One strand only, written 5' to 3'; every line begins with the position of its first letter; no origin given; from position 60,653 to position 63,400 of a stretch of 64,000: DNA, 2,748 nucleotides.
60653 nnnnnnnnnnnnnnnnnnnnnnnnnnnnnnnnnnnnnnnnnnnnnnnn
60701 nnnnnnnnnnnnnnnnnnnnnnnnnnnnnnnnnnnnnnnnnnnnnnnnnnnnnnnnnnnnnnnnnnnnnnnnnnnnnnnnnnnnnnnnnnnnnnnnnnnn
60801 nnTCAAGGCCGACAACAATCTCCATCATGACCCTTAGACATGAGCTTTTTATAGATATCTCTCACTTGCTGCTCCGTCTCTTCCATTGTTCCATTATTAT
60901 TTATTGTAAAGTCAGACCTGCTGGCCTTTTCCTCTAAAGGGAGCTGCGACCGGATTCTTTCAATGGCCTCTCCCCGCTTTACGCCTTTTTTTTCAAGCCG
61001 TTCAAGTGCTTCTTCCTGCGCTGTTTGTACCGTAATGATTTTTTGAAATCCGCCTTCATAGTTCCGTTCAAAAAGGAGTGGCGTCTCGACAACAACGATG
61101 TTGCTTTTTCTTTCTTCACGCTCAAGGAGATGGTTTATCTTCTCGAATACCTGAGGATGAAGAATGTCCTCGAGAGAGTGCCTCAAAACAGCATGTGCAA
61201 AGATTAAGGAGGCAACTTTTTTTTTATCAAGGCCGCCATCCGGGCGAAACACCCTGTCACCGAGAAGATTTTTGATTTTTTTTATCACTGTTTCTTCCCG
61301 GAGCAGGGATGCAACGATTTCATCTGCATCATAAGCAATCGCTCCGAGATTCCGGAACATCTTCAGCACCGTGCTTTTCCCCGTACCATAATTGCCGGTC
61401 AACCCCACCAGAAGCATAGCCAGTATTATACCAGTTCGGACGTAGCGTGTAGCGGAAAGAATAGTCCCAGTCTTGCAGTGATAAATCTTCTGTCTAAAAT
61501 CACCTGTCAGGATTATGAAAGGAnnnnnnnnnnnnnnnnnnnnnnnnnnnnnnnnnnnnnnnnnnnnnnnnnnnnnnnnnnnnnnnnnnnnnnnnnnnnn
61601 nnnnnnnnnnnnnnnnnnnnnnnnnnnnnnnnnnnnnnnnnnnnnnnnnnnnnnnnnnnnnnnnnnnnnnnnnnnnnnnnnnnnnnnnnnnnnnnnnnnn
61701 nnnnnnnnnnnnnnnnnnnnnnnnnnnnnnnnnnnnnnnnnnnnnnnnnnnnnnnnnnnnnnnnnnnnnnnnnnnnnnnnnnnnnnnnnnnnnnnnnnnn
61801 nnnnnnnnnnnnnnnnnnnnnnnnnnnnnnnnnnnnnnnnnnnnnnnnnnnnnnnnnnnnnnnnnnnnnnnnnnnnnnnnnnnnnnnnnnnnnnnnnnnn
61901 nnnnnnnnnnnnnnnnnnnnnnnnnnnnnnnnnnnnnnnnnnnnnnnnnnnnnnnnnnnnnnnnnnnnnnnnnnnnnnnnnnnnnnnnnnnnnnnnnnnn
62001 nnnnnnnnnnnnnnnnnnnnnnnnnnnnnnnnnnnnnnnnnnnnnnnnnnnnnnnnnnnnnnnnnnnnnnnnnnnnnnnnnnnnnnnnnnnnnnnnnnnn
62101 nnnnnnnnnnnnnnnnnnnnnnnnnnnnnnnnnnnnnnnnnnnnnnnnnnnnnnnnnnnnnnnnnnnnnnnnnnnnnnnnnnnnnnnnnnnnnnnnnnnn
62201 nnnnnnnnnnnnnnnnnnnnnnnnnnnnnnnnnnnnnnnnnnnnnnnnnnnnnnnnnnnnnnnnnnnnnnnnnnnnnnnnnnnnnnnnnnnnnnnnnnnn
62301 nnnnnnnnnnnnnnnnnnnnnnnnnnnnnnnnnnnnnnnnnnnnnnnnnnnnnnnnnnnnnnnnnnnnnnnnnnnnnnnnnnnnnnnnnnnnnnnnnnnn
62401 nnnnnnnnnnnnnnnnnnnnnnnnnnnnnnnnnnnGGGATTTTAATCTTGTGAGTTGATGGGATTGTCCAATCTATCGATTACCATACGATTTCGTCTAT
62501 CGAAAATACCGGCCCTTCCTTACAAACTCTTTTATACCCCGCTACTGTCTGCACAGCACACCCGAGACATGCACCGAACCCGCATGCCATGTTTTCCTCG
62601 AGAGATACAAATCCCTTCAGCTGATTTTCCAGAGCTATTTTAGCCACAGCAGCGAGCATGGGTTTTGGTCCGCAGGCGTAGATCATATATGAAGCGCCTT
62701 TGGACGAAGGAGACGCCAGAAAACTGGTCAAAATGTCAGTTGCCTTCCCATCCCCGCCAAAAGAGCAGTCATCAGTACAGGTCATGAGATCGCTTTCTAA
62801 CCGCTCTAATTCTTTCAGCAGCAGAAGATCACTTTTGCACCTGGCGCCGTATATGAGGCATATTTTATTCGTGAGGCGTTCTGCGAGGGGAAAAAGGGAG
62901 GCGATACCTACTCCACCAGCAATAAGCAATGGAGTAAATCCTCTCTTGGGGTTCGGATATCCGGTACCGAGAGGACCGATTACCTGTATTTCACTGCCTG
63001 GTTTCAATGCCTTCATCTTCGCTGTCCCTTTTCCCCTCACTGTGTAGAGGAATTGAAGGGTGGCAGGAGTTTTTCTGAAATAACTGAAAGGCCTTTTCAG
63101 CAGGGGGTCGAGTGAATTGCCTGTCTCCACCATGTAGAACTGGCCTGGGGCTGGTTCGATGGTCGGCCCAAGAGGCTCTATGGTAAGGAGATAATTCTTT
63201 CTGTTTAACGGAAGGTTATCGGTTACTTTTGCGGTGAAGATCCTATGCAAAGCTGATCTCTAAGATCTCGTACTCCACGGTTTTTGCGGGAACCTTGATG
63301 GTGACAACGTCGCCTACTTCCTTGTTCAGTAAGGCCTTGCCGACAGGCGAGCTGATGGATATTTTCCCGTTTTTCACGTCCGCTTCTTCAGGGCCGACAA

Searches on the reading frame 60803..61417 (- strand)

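Call 58: search_protein_families(library=pfam, proteins=[window:60803-61417:-], max_evalue=0.0001)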
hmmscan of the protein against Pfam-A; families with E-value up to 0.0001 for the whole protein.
window:60803-61417:- (204 aa): 2 families
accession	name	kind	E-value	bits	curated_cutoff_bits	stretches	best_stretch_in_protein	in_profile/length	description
PF01121.26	CoaE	-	1.8e-40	139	27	1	3-179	2-179/180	Dephospho-CoA kinase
PF13238.12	AAA_18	-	3.4e-06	28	29.4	1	4-151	1-118/128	AAA domain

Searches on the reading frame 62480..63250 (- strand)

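Call 58: search_protein_families(library=pfam, proteins=[window:62480-63250:-], max_evalue=0.0001)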
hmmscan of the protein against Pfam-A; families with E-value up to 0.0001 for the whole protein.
window:62480-63250:- (256 aa): 2 families
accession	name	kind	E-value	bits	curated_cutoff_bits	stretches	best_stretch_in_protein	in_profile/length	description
PF10418.14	DHODB_Fe-S_bind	-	3.5e-15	55.9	23.9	1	218-254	1-40/41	Iron-sulfur cluster binding domain of dihydroorotate dehydrogenase B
PF00175.26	NAD_binding_1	-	1.4e-08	35.7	22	1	109-203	1-108/109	Oxidoreductase NAD-binding domain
